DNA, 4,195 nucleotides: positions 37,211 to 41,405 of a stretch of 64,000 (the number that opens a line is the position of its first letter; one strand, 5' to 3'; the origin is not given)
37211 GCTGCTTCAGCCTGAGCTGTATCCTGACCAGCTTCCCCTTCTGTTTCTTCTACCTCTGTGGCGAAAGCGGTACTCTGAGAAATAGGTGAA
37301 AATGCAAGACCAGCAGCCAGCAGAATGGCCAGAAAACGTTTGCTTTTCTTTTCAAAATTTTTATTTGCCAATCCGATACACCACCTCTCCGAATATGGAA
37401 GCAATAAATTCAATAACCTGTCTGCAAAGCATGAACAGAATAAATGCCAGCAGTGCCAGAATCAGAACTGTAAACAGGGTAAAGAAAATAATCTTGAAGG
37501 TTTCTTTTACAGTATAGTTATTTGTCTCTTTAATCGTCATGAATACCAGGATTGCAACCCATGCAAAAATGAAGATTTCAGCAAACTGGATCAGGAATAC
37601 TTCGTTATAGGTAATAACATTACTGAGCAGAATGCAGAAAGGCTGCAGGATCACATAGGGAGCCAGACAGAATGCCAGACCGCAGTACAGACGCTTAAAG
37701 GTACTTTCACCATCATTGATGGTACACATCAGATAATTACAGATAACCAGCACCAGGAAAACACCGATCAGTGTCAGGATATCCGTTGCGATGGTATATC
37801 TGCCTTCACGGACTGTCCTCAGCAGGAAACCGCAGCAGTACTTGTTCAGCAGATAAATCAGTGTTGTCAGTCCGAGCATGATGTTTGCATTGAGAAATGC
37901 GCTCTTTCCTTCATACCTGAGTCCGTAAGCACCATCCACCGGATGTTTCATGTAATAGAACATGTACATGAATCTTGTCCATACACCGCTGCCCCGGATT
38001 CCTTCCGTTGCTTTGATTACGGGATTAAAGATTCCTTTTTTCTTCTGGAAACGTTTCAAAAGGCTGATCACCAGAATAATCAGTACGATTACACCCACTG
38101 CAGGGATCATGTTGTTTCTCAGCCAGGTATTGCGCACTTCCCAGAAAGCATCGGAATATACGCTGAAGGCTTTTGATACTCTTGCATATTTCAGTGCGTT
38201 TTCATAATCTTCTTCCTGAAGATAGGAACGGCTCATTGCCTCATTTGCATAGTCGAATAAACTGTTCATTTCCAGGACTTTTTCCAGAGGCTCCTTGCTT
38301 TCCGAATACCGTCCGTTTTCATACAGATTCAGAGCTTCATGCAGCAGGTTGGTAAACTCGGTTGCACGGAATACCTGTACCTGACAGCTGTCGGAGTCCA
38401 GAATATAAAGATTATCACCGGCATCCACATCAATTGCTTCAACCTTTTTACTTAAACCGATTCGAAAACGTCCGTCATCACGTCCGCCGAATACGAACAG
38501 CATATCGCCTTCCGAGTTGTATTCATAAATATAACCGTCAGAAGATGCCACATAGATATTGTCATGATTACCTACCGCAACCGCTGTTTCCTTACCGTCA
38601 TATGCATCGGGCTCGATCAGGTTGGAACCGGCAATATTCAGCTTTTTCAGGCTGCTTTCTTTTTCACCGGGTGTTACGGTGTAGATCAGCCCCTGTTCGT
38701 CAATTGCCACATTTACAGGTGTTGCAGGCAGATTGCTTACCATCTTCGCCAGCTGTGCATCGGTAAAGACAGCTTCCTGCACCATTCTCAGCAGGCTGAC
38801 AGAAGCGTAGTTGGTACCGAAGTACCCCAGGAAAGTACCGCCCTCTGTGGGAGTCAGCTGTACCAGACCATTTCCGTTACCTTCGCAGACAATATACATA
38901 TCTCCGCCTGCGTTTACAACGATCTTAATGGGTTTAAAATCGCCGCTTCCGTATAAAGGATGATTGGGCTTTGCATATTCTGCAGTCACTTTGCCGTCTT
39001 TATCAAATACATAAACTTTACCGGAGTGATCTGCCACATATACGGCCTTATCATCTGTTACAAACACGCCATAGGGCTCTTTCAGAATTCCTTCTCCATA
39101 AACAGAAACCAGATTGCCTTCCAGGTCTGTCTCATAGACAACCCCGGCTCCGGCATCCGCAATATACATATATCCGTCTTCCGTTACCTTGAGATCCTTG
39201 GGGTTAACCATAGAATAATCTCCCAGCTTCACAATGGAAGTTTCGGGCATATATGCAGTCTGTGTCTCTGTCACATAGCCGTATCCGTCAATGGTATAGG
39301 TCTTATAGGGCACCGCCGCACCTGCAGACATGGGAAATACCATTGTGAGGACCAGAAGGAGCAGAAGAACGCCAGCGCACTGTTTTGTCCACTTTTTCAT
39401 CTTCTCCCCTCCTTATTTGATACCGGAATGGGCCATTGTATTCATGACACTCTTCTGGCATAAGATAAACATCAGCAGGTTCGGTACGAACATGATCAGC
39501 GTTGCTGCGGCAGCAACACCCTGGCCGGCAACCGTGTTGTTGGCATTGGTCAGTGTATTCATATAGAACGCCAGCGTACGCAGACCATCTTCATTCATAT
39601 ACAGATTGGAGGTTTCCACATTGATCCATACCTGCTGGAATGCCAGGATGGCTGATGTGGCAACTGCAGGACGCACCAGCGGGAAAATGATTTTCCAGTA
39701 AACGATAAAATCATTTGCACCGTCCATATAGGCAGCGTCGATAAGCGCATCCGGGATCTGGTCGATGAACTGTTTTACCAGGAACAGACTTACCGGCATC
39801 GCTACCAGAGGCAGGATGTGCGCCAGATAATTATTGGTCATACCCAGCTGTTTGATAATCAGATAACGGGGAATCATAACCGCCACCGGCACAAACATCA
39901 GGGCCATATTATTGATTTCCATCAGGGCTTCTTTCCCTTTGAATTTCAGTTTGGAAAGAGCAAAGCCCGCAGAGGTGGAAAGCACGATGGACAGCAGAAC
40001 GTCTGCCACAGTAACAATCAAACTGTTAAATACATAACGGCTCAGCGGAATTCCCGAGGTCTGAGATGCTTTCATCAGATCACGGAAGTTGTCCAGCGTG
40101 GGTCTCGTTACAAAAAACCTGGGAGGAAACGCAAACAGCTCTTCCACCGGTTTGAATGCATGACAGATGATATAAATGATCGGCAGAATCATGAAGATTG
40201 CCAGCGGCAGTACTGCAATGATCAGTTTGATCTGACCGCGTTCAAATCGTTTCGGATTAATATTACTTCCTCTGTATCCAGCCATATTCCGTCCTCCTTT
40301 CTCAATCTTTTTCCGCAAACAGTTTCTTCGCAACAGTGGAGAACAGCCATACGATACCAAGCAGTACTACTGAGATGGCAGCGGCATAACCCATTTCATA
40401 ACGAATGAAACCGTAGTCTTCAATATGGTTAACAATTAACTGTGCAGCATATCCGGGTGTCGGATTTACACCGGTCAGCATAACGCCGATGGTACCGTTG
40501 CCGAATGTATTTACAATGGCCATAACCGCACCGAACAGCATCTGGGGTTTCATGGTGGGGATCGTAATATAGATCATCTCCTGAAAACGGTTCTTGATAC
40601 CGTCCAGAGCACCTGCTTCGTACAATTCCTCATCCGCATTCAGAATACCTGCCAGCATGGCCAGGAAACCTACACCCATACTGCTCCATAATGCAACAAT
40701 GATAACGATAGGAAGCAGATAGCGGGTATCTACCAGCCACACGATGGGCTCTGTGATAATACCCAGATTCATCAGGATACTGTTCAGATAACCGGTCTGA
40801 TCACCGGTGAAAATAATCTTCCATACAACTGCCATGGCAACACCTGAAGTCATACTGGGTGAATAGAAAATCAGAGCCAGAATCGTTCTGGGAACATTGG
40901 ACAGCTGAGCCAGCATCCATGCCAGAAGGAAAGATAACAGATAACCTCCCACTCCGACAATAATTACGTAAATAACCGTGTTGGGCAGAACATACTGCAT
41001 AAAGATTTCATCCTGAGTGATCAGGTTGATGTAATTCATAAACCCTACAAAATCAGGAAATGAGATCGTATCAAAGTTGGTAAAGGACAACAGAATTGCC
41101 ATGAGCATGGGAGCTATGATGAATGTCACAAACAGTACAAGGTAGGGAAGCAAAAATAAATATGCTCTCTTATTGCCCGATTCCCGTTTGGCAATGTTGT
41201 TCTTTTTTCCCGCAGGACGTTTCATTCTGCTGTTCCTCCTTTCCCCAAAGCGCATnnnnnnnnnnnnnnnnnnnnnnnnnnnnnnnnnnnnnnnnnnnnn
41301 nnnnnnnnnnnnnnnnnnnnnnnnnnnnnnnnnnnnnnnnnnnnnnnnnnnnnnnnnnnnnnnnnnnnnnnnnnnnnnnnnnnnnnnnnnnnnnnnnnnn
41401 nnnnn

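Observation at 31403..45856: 14.5-kb GH43-led operon: two ATPase-less sugar ABC importers wrapped around three atypical extracytoplasmic/membrane proteins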

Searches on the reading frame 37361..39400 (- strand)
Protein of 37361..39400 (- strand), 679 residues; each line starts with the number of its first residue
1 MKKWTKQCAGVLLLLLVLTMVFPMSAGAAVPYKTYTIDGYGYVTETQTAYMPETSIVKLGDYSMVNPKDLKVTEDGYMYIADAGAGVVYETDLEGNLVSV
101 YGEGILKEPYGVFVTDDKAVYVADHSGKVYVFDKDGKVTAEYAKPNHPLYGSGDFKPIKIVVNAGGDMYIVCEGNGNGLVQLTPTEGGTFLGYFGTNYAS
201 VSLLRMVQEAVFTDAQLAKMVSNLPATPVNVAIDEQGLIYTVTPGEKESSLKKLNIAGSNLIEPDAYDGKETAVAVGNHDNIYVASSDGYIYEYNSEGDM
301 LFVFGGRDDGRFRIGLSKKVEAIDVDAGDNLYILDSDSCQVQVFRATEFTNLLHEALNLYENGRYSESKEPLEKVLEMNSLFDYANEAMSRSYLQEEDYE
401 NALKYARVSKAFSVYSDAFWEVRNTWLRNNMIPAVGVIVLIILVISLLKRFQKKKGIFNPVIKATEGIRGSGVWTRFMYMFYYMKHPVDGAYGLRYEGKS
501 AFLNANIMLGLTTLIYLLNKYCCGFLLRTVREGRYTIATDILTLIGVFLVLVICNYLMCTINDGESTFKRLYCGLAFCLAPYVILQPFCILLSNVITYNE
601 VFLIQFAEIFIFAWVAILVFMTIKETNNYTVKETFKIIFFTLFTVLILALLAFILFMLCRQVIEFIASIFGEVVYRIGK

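Call 4: search_protein_families(library=pfam, proteins=[window:37361-39400:-], max_evalue=0.01)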
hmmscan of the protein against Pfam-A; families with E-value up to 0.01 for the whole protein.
window:37361-39400:- (679 aa): 3 families
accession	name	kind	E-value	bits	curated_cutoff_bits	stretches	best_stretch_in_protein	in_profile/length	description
PF04893.22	Yip1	-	3.4e-09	37.2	28.6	1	535-652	61-172/173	Yip1 domain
PF25292.1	Beta-prop_CGLA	-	6.3e-05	23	26.8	0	120-184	47-104/316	Lambda-carrageenase beta-propeller domain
PF01436.27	NHL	-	0.00038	20.8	20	0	323-344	7-28/28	NHL repeat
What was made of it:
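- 37361..39400 (-): Membrane fusion protein (679 aa). In order: signal peptide, extracytoplasmic NHL beta-propeller (about 30-345), TPR-like helical region (about 346-425), one TM helix (430-448), a poorly conserved cytoplasmic linker and a Yip1 multi-TM domain (about 500-679). Yip1 at 37.2 bits against a 28.6-bit cutoff, NHL at 20.8 against 20 (call 4).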

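Call 9: search_protein_families(library=ncbifam, proteins=[window:37361-39400:-], max_evalue=0.01)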
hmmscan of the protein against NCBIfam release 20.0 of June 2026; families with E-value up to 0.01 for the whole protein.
window:37361-39400:- (679 aa): 3 families
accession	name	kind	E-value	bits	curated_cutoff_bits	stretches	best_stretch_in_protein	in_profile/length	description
NF035926.1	scyF_NHL_VPEP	equivalog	9.3e-13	48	350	2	255-345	186-274/376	scytonemin biosynthesis PEP-CTERM protein ScyF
NF033206.1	ScyE_fam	subfamily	0.0003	20.4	80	0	66-97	141-171/333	ScyD/ScyE family protein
NF053768.1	CIS12_fam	equivalog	0.0026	16.5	860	0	36-138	59-159/715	CIS12 family contractile injection system protein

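Call 12: search_solved_structures(query=window:37361-39400:-, max_evalue=1)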
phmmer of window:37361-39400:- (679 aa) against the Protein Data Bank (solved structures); distinct sequences matched with E-value up to 1: 53.
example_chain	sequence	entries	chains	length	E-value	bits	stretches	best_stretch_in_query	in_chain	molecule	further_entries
8prj_A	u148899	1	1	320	1.6e-08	36.9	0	271-304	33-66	v31Bagel8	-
6tjh_A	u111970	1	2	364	6.5e-08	34.8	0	271-301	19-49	Cake9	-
6tji_A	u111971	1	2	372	8.4e-08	34.5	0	271-300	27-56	Cake10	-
6d69_A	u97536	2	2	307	5.1e-07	31.9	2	76-196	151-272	NHL Repeat Region of D. melanogaster Thin | Thin, isoform D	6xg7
6tjg_A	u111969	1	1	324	5.2e-07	31.9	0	271-301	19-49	Cake8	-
7qrw_A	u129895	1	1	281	2e-06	29.9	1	57-197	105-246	Isoform 4 of Tripartite motif-containing protein 3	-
7awz_A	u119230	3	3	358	2.5e-06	29.6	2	232-314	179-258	Scone-E | SconeE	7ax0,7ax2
7b96_A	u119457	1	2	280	3.6e-06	29.1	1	58-197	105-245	Isoform 2 of Tripartite motif-containing protein 2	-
7b2r_A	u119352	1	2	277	3.7e-06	29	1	58-197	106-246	Tripartite motif-containing protein 2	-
7qrv_A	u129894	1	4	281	3.8e-06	29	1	58-197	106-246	Tripartite motif-containing protein 2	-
4zlr_A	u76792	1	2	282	5.9e-06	28.4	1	67-140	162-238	Brain tumor protein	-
8prs_A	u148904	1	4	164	6.1e-06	28.3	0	272-304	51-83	nvBagel4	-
1q7f_A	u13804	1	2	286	6.3e-06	28.3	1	67-140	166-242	brain tumor CG10719-PA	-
5ex7_A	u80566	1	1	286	6.3e-06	28.3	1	67-140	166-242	Brain tumor protein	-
6tjf_A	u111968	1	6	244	9.6e-06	27.7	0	271-301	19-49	Cake6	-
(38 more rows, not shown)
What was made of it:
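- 37361..39400 (-): NHL-propeller PDB hits at 1e-8 to 1e-6 (call 12).
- On NHL-repeat beta-propeller: Multiple PDB NHL propellers match at 1e-8 to 1e-6 across residues 57-345 (call 12).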

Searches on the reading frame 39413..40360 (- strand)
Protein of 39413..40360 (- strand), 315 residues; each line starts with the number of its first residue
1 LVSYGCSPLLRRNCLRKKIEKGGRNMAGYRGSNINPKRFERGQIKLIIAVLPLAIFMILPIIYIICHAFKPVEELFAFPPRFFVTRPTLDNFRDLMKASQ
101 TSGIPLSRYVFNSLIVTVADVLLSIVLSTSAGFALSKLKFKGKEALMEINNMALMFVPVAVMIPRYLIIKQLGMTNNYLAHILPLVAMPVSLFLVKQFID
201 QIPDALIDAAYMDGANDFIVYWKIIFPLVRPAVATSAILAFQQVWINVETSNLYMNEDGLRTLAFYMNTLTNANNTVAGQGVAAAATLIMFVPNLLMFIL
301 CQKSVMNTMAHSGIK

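Call 4: search_protein_families(library=pfam, proteins=[window:39413-40360:-], max_evalue=0.01)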
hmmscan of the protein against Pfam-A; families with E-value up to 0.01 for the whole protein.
window:39413-40360:- (315 aa): 1 family
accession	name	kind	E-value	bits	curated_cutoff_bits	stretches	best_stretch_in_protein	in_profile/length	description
PF00528.27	BPD_transp_1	-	1.1e-15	58.3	26.4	1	128-300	5-174/184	Binding-protein-dependent transport system inner membrane component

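Call 9: search_protein_families(library=ncbifam, proteins=[window:39413-40360:-], max_evalue=0.01)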
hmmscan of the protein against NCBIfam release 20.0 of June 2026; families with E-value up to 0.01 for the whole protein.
window:39413-40360:- (315 aa): 15 families
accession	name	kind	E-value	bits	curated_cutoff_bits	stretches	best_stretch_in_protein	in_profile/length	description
NF040932.1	ABC_arch_GlcU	equivalog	2.2e-22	80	340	1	48-306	7-261/272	glucose ABC transporter permease GlcU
NF008210.0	PRK10973.1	equivalog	6.1e-22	78.6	297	1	49-309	14-276/281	sn-glycerol-3-phosphate ABC transporter permease UgpE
NF008231.0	PRK10998.1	equivalog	2.3e-20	73.4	261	1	102-315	77-295/296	maltose ABC transporter permease MalG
NF007047.0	PRK09500.1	equivalog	1.1e-09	38.3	326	1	55-251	16-203/257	spermidine/putrescine ABC transporter permease PotC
NF043073.1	MMSYN1_0195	equivalog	4.8e-09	34.9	1250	1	55-241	15-192/1021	spermidine/putrescine ABC transporter permease/substrate-binding protein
TIGR01581.1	Mo_ABC_porter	hypoth_equivalog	5.8e-08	32.5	210.3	1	112-243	25-170/225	ABC transporter permease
TIGR02141.1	modB_ABC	equivalog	6.7e-08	32.4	182.6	1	113-242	3-146/208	molybdate ABC transporter permease subunit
NF006939.0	PRK09421.1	equivalog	2.6e-07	30.3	262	1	185-244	102-161/230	molybdate ABC transporter permease subunit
TIGR00974.1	3a0107s02c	equivalog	4.4e-05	22.8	193.45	1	48-292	10-256/272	phosphate ABC transporter permease PstA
TIGR03226.1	PhnU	equivalog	0.00011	21.8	283.45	1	199-304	202-303/311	2-aminoethylphosphonate ABC transporter permease subunit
TIGR00969.1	3a0106s02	subfamily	0.00016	21.2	240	0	113-243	66-210/272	sulfate ABC transporter permease subunit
NF011624.0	PRK15050.1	equivalog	0.00086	18.5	247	1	200-300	185-281/297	2-aminoethylphosphonate ABC transporter permease subunit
NF038017.1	ABC_perm1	subfamily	0.0018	18.3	100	1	113-247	1-142/184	ABC transporter permease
TIGR02139.1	permease_CysT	equivalog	0.0031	17.2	246.1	1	183-242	139-198/265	sulfate ABC transporter permease subunit CysT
NF040733.1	ABC_perm_U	equivalog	0.0068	15.9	295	1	107-276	51-220/251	ABC transporter permease subunit SaoP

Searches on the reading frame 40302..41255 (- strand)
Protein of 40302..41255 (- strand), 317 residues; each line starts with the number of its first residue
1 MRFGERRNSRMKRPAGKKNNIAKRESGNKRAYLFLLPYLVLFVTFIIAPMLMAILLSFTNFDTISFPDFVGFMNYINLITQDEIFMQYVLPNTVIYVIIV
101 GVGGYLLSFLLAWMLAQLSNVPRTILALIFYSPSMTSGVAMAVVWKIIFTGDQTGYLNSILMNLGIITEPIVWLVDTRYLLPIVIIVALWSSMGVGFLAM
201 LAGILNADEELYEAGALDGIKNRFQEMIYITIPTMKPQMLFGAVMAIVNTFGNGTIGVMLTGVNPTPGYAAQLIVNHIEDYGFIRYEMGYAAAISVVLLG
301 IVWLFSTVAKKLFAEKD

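Call 4: search_protein_families(library=pfam, proteins=[window:40302-41255:-], max_evalue=0.01)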
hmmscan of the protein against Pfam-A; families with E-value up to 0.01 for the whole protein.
window:40302-41255:- (317 aa): 1 family
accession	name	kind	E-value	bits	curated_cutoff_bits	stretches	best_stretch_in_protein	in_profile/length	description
PF00528.27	BPD_transp_1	-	6.3e-10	39.5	26.4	1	110-303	3-171/184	Binding-protein-dependent transport system inner membrane component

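Call 9: search_protein_families(library=ncbifam, proteins=[window:40302-41255:-], max_evalue=0.01)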
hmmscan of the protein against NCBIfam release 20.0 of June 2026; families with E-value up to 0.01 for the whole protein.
window:40302-41255:- (317 aa): 2 families
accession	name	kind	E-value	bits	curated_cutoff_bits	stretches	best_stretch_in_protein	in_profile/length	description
NF040931.1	ABC_arch_GlcT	equivalog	3.2e-15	56.5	360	1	40-299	6-257/278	glucose ABC transporter permease GlcT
NF043074.1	MMSYN1_0196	equivalog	8e-07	28.6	350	1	28-311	7-261/277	spermidine/putrescine ABC transporter permease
